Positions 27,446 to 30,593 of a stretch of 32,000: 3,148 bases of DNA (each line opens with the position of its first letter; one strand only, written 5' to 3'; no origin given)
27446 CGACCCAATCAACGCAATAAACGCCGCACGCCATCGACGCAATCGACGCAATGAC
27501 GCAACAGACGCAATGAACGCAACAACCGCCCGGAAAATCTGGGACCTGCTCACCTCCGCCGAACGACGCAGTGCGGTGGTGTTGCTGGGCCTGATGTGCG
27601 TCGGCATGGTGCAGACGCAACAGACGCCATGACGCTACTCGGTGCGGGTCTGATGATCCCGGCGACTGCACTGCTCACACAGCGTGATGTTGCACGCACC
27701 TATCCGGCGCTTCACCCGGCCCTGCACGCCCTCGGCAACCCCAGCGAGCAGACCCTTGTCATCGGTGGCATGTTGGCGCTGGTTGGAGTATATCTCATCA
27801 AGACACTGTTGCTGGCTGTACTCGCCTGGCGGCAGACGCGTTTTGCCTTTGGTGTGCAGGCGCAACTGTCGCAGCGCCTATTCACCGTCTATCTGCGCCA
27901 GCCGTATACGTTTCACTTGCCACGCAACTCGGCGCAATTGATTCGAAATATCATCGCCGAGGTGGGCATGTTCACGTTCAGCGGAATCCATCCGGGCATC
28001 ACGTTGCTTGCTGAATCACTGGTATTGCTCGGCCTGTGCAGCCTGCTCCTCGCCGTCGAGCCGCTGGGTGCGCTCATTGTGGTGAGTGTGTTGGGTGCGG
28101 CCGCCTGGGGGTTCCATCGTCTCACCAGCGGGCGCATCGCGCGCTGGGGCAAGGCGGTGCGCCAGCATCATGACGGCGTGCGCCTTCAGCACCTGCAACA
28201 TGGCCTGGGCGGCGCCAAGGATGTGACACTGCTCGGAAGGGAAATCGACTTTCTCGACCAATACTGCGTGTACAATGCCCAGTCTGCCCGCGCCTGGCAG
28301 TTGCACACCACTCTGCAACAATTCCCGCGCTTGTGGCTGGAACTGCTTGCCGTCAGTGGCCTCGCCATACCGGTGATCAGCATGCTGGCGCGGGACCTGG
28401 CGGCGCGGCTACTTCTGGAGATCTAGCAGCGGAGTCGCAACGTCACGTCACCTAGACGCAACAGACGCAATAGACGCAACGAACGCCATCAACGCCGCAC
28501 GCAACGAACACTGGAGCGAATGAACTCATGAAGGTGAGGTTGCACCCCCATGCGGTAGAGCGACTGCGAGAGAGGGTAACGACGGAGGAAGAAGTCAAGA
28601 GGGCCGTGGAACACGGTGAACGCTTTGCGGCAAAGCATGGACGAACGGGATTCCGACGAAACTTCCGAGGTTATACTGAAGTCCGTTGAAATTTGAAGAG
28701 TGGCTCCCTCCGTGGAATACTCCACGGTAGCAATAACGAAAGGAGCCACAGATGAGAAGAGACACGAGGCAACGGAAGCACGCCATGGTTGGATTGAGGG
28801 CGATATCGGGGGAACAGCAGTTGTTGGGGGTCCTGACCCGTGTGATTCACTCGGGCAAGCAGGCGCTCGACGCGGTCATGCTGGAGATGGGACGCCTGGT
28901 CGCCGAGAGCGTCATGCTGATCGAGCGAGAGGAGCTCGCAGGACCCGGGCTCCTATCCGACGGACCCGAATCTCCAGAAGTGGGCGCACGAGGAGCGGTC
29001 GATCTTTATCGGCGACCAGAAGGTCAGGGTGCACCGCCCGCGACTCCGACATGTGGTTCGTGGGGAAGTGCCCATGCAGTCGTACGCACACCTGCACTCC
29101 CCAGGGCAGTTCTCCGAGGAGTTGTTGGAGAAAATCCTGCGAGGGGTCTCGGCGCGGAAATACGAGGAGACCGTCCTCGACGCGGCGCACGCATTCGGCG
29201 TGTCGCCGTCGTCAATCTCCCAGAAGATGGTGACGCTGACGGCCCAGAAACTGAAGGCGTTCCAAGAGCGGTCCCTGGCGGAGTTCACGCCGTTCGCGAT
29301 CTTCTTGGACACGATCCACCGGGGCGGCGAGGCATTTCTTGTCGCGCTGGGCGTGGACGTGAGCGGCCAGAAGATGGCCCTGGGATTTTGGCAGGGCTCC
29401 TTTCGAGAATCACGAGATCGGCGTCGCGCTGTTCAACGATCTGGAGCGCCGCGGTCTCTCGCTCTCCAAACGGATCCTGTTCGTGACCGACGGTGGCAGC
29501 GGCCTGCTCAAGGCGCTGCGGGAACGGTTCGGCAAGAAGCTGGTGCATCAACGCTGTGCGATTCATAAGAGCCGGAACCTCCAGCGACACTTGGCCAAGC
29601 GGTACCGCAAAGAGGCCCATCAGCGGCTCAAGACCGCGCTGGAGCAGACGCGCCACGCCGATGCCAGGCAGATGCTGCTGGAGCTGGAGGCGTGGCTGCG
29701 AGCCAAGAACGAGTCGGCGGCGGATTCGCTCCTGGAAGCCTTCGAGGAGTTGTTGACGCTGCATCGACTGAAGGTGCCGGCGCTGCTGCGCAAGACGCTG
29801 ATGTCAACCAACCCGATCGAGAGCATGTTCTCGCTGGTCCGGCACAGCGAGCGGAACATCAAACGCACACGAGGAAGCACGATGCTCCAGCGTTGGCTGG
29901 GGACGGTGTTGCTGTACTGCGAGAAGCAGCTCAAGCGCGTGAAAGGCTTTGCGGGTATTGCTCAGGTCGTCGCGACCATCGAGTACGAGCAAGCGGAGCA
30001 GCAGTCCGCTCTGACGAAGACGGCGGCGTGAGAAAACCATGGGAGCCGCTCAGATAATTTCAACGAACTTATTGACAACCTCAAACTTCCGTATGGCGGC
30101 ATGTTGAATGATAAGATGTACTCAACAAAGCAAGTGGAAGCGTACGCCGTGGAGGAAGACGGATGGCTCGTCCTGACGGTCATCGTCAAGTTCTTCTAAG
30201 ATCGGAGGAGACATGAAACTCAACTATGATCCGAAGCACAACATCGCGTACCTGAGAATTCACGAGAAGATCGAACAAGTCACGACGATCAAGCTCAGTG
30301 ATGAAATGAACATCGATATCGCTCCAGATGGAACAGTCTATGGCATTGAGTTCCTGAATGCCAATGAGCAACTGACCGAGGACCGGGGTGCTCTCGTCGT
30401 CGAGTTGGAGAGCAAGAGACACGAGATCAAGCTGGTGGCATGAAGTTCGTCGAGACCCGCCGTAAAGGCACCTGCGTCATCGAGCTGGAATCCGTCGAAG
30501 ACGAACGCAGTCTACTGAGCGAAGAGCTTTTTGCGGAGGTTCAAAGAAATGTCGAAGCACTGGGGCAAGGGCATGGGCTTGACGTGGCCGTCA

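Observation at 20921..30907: Eleven co-oriented ACGC-core tandem-repeat arrays partition a ~10 kb toxin-antitoxin cassette island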

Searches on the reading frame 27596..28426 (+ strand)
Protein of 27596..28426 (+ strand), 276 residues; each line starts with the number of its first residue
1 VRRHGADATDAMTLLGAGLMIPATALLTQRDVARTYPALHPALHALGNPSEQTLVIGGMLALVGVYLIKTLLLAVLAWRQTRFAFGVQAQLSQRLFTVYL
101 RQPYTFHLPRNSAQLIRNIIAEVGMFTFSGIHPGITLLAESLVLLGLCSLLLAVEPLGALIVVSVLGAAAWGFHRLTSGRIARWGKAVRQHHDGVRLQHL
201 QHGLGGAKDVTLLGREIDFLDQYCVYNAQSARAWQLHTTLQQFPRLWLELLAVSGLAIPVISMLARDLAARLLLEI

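Call 7: search_protein_families(library=pfam, proteins=[window:27596-28426:+], max_evalue=0.01)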
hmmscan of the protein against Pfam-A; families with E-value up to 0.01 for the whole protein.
window:27596-28426:+ (276 aa): 1 family
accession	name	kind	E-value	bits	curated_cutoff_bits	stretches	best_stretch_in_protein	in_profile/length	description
PF00664.28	ABC_membrane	-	0.00019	21.7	28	1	55-243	40-226/274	ABC transporter transmembrane region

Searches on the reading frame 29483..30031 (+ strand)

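Call 7: search_protein_families(library=pfam, proteins=[window:29483-30031:+], max_evalue=0.01)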
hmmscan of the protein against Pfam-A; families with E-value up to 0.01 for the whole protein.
window:29483-30031:+ (182 aa): 1 family
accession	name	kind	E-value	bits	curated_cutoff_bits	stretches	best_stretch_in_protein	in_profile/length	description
PF00872.24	Transposase_mut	-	3.2e-16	59.7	21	1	2-149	231-375/379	Transposase, Mutator family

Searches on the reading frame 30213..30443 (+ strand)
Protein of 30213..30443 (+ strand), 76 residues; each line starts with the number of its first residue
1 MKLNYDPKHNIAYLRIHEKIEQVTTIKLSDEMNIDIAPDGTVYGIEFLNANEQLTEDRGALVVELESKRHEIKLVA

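Call 7: search_protein_families(library=pfam, proteins=[window:30213-30443:+], max_evalue=0.01)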
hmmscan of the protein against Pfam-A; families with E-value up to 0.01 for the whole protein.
window:30213-30443:+ (76 aa): 1 family
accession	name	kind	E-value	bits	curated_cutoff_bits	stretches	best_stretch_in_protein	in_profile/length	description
PF10049.14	DUF2283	-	2.6e-11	44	23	1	2-50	1-48/49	Protein of unknown function (DUF2283)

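Call 27: find_encoding_contigs(protein=window:30213-30443:+, flank=10000, max_places=10)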
Protein window:30213-30443:+ (76 aa): 4 contigs read that carry it; 3 places shown.
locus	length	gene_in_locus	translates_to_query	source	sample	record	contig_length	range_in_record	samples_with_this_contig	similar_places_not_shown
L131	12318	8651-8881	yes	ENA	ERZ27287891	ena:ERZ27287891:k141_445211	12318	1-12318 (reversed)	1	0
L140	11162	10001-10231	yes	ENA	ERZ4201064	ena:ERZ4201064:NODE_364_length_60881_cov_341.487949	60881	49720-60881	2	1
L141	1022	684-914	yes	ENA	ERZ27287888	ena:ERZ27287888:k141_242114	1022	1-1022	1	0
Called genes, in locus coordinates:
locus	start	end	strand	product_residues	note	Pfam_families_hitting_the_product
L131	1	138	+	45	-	?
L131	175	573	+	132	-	-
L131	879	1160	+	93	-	PF01402:RHH_1 (weak)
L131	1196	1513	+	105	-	PF02452:PemK_toxin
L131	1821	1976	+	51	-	-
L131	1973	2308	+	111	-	PF13744:HTH_37, PF01381:HTH_3 (weak)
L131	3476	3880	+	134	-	PF01909:NTP_transf_2 (weak), PF18765:Polbeta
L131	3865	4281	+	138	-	PF01934:HepT-like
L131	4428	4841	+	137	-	-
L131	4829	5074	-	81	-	-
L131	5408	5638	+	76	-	-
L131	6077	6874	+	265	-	-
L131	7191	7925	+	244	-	-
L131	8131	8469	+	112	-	-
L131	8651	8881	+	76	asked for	PF10049:DUF2283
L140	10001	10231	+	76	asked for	PF10049:DUF2283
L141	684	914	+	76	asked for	PF10049:DUF2283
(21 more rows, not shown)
